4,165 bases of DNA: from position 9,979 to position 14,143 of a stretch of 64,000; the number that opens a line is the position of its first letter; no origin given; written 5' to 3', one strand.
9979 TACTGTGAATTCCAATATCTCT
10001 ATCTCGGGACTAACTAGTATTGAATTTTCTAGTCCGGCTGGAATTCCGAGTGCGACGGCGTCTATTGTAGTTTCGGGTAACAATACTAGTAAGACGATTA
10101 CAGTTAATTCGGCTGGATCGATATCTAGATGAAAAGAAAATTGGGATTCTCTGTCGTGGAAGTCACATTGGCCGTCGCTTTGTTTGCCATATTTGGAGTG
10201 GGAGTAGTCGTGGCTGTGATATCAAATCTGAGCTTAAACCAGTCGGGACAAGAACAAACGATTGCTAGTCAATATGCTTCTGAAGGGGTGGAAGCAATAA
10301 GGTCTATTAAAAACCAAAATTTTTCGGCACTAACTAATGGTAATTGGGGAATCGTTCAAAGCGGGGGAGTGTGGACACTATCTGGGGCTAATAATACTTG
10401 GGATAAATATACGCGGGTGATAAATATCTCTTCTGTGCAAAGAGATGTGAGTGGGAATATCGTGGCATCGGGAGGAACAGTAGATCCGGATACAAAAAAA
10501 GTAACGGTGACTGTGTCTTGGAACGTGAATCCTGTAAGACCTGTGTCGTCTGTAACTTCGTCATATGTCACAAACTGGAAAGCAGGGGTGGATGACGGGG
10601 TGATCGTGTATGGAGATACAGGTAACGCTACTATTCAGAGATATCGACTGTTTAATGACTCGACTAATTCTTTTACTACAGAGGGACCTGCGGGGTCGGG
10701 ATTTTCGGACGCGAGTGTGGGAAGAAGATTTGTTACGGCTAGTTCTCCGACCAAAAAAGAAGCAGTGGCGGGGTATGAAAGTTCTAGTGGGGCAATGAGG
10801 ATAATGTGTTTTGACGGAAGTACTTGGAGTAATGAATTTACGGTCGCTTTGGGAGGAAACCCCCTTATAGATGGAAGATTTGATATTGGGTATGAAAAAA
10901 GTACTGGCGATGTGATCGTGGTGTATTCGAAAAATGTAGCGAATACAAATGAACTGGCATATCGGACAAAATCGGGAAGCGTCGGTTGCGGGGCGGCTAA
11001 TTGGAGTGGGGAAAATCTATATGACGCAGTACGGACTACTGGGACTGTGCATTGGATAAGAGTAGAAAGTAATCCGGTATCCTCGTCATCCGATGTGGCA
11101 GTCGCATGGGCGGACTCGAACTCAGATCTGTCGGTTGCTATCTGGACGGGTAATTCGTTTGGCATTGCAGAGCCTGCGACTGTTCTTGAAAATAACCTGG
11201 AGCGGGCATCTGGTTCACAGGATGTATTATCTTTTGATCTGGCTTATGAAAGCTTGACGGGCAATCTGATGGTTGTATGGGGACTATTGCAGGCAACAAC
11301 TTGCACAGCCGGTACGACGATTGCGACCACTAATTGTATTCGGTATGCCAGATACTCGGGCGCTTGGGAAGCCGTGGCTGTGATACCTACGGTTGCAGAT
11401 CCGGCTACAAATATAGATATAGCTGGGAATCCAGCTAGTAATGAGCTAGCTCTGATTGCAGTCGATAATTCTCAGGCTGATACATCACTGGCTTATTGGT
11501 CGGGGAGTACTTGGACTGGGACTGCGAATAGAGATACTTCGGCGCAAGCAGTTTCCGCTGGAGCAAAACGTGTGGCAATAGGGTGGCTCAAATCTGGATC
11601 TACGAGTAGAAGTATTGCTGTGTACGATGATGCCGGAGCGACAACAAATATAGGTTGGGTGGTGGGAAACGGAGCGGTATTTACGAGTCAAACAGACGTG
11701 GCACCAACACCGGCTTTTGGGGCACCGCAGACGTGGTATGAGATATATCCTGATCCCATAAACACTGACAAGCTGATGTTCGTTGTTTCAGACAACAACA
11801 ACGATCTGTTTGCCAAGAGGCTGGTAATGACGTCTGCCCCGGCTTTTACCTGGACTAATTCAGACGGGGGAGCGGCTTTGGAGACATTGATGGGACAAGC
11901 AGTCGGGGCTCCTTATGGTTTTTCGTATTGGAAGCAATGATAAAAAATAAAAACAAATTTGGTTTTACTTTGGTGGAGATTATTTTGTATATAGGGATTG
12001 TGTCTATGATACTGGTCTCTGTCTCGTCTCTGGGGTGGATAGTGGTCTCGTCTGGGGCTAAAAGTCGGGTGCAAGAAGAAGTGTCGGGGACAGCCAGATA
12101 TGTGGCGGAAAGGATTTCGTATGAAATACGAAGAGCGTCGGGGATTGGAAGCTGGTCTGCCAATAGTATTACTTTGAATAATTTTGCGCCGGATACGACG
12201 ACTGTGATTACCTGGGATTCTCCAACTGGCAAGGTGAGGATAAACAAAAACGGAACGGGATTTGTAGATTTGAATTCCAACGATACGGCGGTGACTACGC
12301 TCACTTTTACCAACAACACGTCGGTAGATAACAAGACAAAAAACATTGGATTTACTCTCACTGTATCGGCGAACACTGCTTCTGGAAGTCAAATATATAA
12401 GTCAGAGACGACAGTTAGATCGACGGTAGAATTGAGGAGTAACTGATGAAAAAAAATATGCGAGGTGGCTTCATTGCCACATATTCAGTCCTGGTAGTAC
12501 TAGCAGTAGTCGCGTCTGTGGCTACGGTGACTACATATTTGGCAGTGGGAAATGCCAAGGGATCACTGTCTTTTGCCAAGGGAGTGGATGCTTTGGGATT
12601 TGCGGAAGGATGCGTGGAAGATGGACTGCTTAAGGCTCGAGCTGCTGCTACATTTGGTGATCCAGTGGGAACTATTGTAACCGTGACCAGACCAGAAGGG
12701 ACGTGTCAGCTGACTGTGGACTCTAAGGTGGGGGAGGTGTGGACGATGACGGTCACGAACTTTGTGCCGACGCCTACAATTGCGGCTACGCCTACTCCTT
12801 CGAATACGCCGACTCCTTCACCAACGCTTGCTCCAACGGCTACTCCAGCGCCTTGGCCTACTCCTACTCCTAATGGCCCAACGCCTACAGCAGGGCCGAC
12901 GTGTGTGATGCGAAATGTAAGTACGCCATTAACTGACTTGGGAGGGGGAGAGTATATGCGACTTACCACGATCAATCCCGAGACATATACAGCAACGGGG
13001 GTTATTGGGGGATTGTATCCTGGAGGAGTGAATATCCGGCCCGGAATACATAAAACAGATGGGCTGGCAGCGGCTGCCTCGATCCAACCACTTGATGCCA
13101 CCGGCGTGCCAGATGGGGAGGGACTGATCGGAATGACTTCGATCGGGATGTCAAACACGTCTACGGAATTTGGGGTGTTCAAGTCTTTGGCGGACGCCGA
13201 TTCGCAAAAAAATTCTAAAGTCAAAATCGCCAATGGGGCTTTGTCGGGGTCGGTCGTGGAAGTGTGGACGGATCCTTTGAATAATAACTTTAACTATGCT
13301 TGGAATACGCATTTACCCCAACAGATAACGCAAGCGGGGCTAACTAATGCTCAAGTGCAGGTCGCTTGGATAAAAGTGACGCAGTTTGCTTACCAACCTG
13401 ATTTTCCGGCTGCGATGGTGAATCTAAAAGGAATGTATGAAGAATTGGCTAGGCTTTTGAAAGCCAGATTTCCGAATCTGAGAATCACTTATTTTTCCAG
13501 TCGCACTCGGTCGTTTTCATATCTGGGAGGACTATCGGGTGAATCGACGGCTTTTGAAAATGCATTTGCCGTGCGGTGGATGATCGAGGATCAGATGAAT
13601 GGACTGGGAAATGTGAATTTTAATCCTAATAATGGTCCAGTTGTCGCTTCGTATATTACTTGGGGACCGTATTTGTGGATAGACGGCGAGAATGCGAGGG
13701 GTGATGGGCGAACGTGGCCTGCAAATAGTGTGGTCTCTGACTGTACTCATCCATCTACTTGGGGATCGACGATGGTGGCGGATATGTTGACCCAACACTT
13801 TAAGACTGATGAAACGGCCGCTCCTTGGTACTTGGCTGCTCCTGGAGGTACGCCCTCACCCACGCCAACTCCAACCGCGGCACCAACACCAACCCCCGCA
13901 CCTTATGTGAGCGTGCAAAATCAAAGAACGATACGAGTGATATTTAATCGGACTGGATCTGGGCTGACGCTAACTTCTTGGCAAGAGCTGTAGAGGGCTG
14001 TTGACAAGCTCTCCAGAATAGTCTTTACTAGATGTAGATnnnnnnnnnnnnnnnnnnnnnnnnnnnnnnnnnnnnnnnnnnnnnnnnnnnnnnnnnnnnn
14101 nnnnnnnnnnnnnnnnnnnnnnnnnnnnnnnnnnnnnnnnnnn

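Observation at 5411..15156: Type IV pilus locus headed by a PAS histidine kinase and CheY-like regulator, with oversized minor pilins and a PT-linker protein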

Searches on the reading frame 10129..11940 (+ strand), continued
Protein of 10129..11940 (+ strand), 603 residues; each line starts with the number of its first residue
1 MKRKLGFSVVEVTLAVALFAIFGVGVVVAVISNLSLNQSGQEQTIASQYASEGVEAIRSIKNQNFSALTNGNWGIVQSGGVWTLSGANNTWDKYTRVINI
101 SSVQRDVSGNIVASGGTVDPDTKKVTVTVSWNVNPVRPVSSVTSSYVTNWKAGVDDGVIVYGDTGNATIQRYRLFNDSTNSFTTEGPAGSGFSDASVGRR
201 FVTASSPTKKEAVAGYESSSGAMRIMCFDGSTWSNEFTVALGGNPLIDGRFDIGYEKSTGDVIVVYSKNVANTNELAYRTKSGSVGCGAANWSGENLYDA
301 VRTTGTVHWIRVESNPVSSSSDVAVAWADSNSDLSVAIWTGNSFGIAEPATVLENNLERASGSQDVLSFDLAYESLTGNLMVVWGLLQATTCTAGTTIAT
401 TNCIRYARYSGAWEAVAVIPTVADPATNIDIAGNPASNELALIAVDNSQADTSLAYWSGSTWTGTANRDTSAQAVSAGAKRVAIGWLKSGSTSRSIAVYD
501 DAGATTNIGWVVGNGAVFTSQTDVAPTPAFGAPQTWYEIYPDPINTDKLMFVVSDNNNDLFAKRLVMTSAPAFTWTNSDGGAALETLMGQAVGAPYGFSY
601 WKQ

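Call 66: search_protein_families(library=ncbifam, proteins=[L005:13318-14403:+, L015:9146-10201:+, L031:10770-11858:+, L008:12695-13909:+, L009:12723-13976:+], max_evalue=0.5)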
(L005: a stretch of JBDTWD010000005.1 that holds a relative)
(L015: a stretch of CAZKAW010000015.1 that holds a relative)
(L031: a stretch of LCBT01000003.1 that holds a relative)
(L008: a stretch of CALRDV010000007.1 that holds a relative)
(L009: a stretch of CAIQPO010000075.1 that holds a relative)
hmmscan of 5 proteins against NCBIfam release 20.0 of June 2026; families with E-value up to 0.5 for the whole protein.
L005:13318-14403:+ (361 aa): 0 families

L015:9146-10201:+ (351 aa): 2 families
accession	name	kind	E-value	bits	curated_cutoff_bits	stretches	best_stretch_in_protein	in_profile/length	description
NF035953.1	integrity_Cei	equivalog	2.5e-06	27.4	150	1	201-293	16-116/212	envelope integrity protein Cei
TIGR00739.1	yajC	equivalog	0.14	12.3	44.2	0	205-236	8-39/84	preprotein translocase subunit YajC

L031:10770-11858:+ (362 aa): 1 family
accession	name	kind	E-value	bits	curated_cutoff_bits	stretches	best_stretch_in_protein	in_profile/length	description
NF035953.1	integrity_Cei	equivalog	0.013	15.3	150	1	268-301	77-110/212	envelope integrity protein Cei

L008:12695-13909:+ (404 aa): 2 families
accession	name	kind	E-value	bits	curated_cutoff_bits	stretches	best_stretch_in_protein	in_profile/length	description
NF035953.1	integrity_Cei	equivalog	0.015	15.1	150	1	290-345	55-110/212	envelope integrity protein Cei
NF008419.0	PRK11246.1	equivalog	0.064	12.7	279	1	262-292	19-49/219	YtjB family periplasmic protein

L009:12723-13976:+ (417 aa): 1 family
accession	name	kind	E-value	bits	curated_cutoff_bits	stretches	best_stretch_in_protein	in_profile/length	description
NF035953.1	integrity_Cei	equivalog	0.00029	20.6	150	1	314-366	67-119/212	envelope integrity protein Cei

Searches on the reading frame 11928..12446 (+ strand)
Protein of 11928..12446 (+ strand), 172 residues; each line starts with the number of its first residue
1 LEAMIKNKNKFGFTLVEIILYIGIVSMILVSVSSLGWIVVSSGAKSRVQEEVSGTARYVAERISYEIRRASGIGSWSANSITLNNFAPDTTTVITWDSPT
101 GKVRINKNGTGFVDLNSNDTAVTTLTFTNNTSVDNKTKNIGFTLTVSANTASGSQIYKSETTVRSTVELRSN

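Call 3: search_protein_families(library=pfam, proteins=[window:11928-12446:+], max_evalue=0.1)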
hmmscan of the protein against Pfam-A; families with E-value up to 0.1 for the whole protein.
window:11928-12446:+ (172 aa): 2 families
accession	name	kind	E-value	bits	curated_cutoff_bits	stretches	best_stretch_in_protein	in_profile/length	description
PF07963.17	N_methyl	-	0.00038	20.4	21.2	1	8-32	2-26/27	Prokaryotic N-terminal methylation motif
PF03168.19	LEA_2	-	0.077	13.9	25.4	0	5-67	4-66/98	Late embryogenesis abundant protein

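Call 4: search_protein_families(library=ncbifam, proteins=[window:11928-12446:+], max_evalue=0.1)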
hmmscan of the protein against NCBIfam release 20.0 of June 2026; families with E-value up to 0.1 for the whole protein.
window:11928-12446:+ (172 aa): 3 families
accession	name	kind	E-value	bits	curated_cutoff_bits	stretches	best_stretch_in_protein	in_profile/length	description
NF007848.0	PRK10557.1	equivalog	0.0018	17.6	120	1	6-97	6-96/192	prepilin peptidase-dependent protein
NF041002.1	pilin_ComGF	equivalog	0.012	15.8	80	1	12-112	3-101/139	competence type IV pilus minor pilin ComGF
NF007800.0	PRK10506.1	equivalog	0.039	13.8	158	0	7-38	5-35/163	prepilin peptidase-dependent protein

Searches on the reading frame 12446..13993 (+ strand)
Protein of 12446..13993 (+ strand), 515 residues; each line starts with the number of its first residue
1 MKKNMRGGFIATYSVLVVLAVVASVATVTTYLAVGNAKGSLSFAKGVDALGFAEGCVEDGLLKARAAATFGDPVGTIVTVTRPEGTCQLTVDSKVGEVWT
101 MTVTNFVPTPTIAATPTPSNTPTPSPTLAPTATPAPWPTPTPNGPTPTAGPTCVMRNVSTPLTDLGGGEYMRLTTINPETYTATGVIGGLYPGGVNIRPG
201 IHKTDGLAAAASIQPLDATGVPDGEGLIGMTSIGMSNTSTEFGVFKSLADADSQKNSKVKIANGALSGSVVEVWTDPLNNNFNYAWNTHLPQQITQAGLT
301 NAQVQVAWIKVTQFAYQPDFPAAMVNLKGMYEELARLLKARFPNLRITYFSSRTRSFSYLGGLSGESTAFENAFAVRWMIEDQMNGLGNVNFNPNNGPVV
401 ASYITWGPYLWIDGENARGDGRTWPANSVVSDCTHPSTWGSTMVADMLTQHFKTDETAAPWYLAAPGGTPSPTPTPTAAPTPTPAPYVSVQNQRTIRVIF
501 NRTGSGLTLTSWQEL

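Call 3: search_protein_families(library=pfam, proteins=[window:12446-13993:+], max_evalue=0.1)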
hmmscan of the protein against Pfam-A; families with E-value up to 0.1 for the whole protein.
window:12446-13993:+ (515 aa): 0 families

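Call 4: search_protein_families(library=ncbifam, proteins=[window:12446-13993:+], max_evalue=0.1)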
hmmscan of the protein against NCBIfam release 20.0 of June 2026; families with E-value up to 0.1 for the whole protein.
window:12446-13993:+ (515 aa): 1 family
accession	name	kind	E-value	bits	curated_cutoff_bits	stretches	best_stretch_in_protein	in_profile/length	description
NF033186.1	internalin_K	exception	0.011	14.3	1100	1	74-142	471-540/604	class 1 internalin InlK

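Call 8: find_homologous_proteins(query=window:12446-13993:+)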
Query window:12446-13993:+ (515 aa): 382 proteins with E <= 0.001 among 8000 candidates; the best 120 are listed.
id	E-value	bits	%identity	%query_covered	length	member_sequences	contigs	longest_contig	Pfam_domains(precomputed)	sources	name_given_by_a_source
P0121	0.0e+0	1166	100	100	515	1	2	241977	-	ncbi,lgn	-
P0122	5.6e-130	452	63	61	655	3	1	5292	-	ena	-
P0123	3.5e-129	450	63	63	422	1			-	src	-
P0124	3.6e-128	446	62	61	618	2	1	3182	PF00041.28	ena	-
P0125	1.2e-117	412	56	61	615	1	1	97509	PF13385.14,PF02210.32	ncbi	-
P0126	1.7e-115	405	57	63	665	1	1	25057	PF13385.14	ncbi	-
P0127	2.2e-112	394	56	61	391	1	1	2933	-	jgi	jgi:hypothetical protein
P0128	1.5e-111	392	56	61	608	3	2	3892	PF13385.14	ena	-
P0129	4.0e-111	390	55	62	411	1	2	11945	-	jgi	jgi:hypothetical protein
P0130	7.6e-109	383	55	64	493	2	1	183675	-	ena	-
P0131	7.1e-108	379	36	62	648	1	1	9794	-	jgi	jgi:hypothetical protein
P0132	6.7e-107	376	52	61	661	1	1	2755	PF13385.14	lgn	-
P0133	1.7e-106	375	53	63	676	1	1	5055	PF13385.14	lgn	-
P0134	1.4e-101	359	56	59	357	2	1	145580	-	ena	-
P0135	4.4e-100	354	49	64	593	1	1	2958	PF13385.14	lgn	-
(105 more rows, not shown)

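Call 42: predict_structure(alignment_id=A7)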
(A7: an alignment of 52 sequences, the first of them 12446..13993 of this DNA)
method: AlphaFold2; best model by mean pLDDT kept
length: 515 residues; sequences in the alignment: 52
mean_pLDDT: 82.6   pTM: 0.65
mean pLDDT of the five models: 82.6, 82.6, 81.6, 80.0, 79.9
residues with pLDDT >= 90: 267; 70-90: 145; 50-70: 50; < 50: 53
segments of 3 or more residues with pLDDT < 50: 111-136, 140-143, 471-490
pLDDT, mean of each block of 10 residues (from residue 1): 66 94 93 78 76 89 91 89 88 95 81 43 35 43 53 73 84 74 89 91 96 98 98 94 96 97 95 93 93 98 98 80 93 97 98 69 68 92 90 91 87 72 85 87 92 95 75 39 37 88 92 93
secondary structure, 60 per line:
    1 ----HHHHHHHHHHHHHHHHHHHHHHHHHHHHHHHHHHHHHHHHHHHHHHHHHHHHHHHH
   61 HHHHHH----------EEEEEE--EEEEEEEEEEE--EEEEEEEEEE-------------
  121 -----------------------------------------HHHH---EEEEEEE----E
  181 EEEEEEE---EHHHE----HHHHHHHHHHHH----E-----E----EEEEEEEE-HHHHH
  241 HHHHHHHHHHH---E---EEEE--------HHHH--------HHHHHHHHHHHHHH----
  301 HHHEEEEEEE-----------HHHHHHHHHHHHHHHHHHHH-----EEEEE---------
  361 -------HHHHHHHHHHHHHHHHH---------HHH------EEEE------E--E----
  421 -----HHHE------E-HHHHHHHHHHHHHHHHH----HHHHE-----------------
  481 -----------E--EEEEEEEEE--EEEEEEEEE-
elements in order: H5-66 E77-82 E85-95 E98-107 H162-165 E169-175 E180-187 H200-211 E227-234 H236-251 E259-262 H271-274 H283-296 E304-310 H322-341 E347-351 H368-384 E403-406 H438-454 H459-462 E495-503 E506-514

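Call 44: fold_search(model_id=the predicted structure, library=pdb)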
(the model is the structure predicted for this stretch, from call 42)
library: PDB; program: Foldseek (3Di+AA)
matches with E <= 10: 471; with E <= 0.001: 3
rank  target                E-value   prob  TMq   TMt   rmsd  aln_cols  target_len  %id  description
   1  7br2_B                5.2e-04  1.00  0.24  0.28   6.7       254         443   12  BT4096 a gut microbial diltiazem-metabolizing enzyme (released 2020-05-06)
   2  7pzg_CCC              6.2e-04  1.00  0.22  0.49  10.8       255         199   12  Phocaeicola vulgatus sialic acid esterase at 1.44 Angstrom resolution (released 2022-05-25)
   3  7br2_C                9.4e-04  0.99  0.24  0.27   6.9       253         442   12  BT4096 a gut microbial diltiazem-metabolizing enzyme (released 2020-05-06)
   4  7br2_A                2.3e-03  0.98  0.25  0.29   7.5       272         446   12  BT4096 a gut microbial diltiazem-metabolizing enzyme (released 2020-05-06)
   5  7pzh_GGG              2.6e-03  0.99  0.22  0.51  10.6       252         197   12  Phocaeicola vulgatus sialic acid esterase at 2.06 Angstrom resolution (released 2022-05-25)
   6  7pzh_BBB              3.1e-03  0.99  0.23  0.51  10.6       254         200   12  Phocaeicola vulgatus sialic acid esterase at 2.06 Angstrom resolution (released 2022-05-25)
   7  6zz0_A                1.8e-02  0.69  0.17  0.29   8.1       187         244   12  Structure of the borneol dehydrogenase of Salvia rosmarinus (apo) (released 2021-02-17)
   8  7kmm_B                4.4e-02  0.72  0.24  0.28   8.0       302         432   11  Crystal structure of XAC1771, a novel carbohydrate acetylesterase from Xanthomonas citri (released 2021-05-26)
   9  7jpj_B                4.7e-02  0.15  0.13  0.15  13.7       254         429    7  Crystal Structure of the essential dimeric LYSA from Phaeodactylum tricornutum (released 2021-06-16)
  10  3skv_A                5.6e-02  0.77  0.23  0.32   7.8       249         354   12  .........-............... SsfX3 from a Tetracycline Biosynthetic Pathway (released 2011-10-05)
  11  7jpj_A                5.9e-02  0.14  0.13  0.14  13.3       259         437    6  Crystal Structure of the essential dimeric LYSA from Phaeodactylum tricornutum (released 2021-06-16)
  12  8aep_A                9.0e-02  0.30  0.18  0.22  12.6       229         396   10  Reductase domain of the carboxylate reductase of Neurospora crassa (released 2023-03-08)
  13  8hzv_A                9.0e-02  0.06  0.12  0.13  15.0       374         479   11  The crystal structure of a Radical SAM Enzyme DesII (released 2024-07-10)
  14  7d27                  9.5e-02  0.23  0.13  0.13   8.7       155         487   12  Structure of UDP-N-acetylmuramoyl-L-alanyl-D-glutamate--2, 6-diaminopimelate ligase (released 2021-07-28)
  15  3ijr_F                1.1e-01  0.16  0.20  0.30  14.5       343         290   10  2.05 Angstrom resolution crystal structure of a short chain dehydrogenase from Bacillus anthracis str. 'Ames Ancestor' (released 2009-09-08)
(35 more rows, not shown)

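Call 75: search_protein_representatives(protein=window:12446-13993:+)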
Query: 515 residues. Proteins with E-value up to 0.001 (for the whole library): 2661; up to 1e-10: 1783; up to 1e-30: 827. The best 150 are listed.
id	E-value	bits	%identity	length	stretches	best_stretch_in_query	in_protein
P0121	0.0e+00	1165.6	100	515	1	1-515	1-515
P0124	1.1e-128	446.4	62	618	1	150-486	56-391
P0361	4.2e-116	404.9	55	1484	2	109-489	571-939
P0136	1.4e-99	350.4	52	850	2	151-491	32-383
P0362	4.1e-99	348.9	39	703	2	187-484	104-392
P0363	7.9e-93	328.1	36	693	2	166-463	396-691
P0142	4.1e-92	325.8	52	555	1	149-480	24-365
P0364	6.8e-91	321.8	40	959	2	183-466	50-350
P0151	1.4e-87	310.8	50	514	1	154-484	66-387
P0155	3.2e-87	309.6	48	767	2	149-501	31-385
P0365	2.9e-86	306.5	40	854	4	286-491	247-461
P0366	9.9e-84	298.1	39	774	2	108-469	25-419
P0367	3.7e-82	292.9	46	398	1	143-482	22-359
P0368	6.9e-79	282.1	47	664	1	152-489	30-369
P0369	1.3e-77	277.9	45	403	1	149-485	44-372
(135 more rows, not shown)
